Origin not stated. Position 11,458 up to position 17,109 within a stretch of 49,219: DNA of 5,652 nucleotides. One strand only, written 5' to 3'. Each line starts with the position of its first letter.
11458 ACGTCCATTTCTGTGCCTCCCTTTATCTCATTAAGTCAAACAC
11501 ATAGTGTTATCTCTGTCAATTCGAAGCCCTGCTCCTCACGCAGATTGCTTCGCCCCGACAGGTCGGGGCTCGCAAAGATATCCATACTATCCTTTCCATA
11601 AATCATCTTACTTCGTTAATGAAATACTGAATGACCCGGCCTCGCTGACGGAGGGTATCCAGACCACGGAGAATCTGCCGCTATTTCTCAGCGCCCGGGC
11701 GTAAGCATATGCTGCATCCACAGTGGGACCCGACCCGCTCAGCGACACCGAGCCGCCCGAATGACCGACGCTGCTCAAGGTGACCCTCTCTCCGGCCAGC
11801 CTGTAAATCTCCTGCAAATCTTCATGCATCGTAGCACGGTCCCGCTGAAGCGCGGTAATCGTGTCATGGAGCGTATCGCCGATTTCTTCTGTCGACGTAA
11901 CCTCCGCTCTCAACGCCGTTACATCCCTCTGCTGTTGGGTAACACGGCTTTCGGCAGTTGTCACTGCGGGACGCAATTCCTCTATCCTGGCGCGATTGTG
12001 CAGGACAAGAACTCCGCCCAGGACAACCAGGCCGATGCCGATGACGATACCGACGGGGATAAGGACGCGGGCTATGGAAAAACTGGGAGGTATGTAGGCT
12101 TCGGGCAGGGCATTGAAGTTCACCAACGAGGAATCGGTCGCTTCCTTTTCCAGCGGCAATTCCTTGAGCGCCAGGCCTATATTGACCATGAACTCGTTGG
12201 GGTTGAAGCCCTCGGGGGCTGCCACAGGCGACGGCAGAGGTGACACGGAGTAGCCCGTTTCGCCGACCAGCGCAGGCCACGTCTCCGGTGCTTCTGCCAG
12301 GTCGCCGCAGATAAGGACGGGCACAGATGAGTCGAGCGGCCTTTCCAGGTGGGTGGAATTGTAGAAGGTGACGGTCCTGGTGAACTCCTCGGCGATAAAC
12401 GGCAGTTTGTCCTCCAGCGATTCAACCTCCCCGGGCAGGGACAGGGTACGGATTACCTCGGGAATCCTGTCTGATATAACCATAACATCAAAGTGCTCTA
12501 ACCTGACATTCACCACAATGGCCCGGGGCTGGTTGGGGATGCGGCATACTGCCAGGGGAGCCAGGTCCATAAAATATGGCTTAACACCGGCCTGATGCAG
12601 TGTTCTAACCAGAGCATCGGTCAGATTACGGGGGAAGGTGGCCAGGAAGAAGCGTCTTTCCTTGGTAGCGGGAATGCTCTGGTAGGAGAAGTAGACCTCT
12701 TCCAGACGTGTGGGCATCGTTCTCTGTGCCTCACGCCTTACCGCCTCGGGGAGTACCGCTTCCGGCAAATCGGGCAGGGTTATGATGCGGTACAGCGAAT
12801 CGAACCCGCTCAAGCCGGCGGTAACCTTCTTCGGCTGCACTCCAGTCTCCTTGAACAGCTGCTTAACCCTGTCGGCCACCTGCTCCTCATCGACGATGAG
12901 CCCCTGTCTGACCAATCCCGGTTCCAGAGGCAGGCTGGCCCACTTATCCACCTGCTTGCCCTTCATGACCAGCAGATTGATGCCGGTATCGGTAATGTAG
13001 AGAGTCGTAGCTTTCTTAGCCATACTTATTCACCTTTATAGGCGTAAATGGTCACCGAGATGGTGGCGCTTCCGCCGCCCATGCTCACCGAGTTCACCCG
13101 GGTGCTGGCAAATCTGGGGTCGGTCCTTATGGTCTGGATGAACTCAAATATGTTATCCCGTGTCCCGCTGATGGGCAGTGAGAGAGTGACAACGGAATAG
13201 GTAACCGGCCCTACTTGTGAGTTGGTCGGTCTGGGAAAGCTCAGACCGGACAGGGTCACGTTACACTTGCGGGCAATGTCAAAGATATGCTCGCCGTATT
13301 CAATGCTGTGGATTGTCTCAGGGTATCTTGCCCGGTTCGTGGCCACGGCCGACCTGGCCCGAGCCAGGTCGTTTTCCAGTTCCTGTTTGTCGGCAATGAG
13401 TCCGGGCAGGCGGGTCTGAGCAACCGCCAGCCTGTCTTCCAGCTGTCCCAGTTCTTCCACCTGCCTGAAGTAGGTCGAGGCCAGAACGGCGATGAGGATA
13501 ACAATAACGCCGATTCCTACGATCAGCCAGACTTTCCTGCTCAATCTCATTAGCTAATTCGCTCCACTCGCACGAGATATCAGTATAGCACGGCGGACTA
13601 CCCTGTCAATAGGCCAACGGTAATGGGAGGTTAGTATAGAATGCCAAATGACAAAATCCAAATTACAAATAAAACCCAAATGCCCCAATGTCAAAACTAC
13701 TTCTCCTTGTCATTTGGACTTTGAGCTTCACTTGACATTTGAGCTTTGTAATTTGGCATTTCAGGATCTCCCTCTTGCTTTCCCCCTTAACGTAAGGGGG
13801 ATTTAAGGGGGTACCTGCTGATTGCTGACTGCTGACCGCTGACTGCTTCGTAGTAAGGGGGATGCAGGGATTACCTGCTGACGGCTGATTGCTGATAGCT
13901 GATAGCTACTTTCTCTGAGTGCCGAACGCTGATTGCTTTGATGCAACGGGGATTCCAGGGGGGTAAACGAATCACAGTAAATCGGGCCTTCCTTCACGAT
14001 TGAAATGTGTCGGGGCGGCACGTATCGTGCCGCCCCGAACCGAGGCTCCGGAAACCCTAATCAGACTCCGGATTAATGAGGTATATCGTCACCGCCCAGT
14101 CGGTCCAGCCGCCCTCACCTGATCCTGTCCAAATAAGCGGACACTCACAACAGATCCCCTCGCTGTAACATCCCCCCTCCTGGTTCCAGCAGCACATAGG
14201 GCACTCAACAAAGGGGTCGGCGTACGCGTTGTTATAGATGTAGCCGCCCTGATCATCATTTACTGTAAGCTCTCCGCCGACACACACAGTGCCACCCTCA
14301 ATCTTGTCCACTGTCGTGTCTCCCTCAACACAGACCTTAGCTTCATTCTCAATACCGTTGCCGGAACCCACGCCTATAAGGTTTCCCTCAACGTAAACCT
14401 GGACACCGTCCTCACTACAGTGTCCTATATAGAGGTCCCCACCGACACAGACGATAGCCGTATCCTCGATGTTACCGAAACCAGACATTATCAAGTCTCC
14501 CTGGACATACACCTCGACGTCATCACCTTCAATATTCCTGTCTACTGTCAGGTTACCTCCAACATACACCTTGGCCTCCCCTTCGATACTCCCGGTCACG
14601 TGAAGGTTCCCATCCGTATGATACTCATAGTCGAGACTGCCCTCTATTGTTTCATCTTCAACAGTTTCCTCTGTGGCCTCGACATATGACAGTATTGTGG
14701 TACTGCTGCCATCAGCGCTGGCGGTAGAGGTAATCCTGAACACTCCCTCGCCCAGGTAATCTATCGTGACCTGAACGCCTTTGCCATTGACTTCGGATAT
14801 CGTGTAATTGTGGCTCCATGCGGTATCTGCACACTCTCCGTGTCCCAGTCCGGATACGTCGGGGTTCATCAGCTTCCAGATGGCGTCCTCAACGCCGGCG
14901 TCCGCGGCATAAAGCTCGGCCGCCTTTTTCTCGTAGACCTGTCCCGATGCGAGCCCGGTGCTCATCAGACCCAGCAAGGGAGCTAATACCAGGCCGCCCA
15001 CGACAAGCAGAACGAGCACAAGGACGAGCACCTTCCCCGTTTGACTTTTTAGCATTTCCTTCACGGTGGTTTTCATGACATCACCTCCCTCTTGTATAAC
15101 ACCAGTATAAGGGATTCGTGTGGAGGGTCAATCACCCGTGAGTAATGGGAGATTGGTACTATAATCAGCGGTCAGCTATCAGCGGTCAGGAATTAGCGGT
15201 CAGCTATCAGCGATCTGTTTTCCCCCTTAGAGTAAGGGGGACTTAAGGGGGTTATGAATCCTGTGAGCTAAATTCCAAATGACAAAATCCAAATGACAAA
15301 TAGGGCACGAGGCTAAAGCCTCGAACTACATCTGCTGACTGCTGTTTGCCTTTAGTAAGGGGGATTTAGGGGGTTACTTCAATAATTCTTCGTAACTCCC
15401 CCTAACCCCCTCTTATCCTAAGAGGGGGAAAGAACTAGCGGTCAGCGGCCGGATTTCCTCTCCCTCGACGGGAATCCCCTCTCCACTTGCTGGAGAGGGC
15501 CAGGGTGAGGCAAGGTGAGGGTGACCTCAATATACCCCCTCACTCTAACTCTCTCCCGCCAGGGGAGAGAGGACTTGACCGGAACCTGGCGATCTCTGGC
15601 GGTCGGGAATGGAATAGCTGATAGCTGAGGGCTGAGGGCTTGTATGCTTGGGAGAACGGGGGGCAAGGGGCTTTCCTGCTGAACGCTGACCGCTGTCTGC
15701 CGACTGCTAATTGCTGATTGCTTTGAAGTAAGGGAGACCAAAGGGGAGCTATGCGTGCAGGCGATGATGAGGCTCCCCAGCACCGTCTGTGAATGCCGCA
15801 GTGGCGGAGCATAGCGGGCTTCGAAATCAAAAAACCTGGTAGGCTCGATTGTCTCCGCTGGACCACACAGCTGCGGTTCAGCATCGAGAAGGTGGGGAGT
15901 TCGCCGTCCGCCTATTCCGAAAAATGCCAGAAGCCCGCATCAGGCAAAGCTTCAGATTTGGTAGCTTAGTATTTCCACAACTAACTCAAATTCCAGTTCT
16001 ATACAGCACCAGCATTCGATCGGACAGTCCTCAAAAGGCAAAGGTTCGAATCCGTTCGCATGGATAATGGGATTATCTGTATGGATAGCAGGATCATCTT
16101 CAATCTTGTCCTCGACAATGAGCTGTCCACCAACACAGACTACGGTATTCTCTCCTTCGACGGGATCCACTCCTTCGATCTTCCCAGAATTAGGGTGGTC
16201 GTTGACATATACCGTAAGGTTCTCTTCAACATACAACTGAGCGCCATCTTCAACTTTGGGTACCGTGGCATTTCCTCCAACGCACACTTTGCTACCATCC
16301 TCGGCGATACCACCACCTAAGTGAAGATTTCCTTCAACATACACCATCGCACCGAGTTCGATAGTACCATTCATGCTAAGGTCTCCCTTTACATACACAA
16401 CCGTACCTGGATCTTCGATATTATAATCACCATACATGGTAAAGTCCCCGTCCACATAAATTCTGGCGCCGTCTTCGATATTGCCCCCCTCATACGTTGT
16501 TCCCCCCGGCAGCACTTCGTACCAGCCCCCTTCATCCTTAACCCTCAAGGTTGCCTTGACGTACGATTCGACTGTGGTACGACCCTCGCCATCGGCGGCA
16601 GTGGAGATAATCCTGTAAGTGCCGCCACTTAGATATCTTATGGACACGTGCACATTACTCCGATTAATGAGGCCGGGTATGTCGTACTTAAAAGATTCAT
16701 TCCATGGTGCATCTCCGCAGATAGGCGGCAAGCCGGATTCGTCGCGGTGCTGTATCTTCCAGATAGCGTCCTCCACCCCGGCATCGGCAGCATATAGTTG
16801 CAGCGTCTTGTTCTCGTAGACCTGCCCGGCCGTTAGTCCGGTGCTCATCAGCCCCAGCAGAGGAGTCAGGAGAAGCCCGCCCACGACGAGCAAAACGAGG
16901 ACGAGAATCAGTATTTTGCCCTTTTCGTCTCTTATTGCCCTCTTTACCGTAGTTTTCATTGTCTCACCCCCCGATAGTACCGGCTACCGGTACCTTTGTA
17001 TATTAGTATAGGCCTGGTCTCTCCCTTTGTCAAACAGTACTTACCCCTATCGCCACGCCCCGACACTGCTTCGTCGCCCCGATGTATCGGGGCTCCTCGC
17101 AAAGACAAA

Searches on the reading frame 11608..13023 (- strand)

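Call 6: search_protein_families(library=pfam, proteins=[window:11608-13023:-])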
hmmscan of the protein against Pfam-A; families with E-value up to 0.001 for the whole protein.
window:11608-13023:- (471 aa): 1 family
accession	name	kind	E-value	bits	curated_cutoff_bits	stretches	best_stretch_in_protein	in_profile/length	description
PF11104.14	PilM_2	-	6.4e-12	45.5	27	1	23-161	21-164/340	Type IV pilus assembly protein PilM;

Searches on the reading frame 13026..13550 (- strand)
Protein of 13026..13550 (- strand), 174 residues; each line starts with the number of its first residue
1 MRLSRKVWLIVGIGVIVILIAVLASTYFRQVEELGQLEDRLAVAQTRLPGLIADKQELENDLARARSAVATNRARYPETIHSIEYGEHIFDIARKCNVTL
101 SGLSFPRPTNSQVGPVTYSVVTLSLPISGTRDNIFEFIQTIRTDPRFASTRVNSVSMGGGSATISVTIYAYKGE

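Call 6: search_protein_families(library=pfam, proteins=[window:13026-13550:-])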
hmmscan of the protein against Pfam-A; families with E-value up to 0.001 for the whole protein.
window:13026-13550:- (174 aa): 0 families

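Call 61: search_protein_families(library=pfam, proteins=[window:13026-13550:-], max_evalue=0.1)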
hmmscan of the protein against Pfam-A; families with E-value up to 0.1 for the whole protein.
window:13026-13550:- (174 aa): 1 family
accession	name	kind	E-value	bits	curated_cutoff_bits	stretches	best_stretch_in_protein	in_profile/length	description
PF06305.16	LapA_dom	-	0.097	13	28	0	9-47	25-62/64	Lipopolysaccharide assembly protein A domain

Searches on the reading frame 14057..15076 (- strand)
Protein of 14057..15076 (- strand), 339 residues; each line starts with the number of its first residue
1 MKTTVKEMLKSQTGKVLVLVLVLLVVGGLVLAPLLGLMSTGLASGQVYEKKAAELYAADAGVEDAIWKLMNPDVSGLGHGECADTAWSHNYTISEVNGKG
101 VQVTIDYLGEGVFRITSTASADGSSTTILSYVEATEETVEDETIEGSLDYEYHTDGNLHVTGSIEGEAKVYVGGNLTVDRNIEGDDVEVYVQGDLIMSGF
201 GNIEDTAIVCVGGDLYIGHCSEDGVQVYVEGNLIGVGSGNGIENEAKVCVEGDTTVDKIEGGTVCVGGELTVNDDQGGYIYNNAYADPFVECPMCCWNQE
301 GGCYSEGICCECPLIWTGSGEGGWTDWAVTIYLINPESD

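Call 6: search_protein_families(library=pfam, proteins=[window:14057-15076:-])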
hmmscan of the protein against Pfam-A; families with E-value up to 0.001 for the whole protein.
window:14057-15076:- (339 aa): 0 families

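Call 61: search_protein_families(library=pfam, proteins=[window:14057-15076:-], max_evalue=0.1)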
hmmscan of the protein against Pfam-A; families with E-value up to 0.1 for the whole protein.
window:14057-15076:- (339 aa): 5 families
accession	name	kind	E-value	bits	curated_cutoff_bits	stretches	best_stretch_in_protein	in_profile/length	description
PF03961.19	FapA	-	0.006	16.7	31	1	154-234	18-94/272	Flagellar Assembly Protein A beta solenoid domain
PF14352.11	DUF4402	-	0.044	14.9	25.2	0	125-181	65-113/129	Domain of unknown function (DUF4402)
PF20773.4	InhA-like_MAM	-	0.044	13.7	26.9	0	95-193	85-185/191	Immune inhibitor A-like, MAM domain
PF04519.19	Bactofilin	-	0.059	14.1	27.9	1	142-209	7-76/98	Polymer-forming cytoskeletal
PF18906.5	Phage_tube_2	-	0.071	13.1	27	0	123-169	20-58/266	Phage tail tube protein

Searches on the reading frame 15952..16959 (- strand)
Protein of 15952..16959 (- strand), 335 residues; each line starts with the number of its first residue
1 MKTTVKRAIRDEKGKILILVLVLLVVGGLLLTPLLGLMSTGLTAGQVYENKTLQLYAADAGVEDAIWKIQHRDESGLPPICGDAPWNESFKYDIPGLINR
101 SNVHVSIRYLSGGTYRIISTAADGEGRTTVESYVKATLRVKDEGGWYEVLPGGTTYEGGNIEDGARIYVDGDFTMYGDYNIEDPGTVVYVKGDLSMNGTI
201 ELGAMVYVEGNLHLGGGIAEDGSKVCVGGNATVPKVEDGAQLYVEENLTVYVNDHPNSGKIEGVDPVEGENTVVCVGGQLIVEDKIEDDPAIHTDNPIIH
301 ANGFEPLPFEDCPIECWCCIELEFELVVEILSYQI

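Call 6: search_protein_families(library=pfam, proteins=[window:15952-16959:-])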
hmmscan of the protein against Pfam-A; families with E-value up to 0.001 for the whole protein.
window:15952-16959:- (335 aa): 0 families

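Call 61: search_protein_families(library=pfam, proteins=[window:15952-16959:-], max_evalue=0.1)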
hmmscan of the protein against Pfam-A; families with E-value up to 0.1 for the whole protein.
window:15952-16959:- (335 aa): 3 families
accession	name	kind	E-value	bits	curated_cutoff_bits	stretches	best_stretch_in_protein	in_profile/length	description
PF03775.22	MinC_C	-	0.0039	17.6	33.2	0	185-216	9-40/102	Septum formation inhibitor MinC, C-terminal domain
PF23981.1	DUF7305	-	0.021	15.2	27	1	165-215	49-106/185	Domain of unknown function (DUF7305)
PF03961.19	FapA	-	0.05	13.6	31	1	184-250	30-95/272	Flagellar Assembly Protein A beta solenoid domain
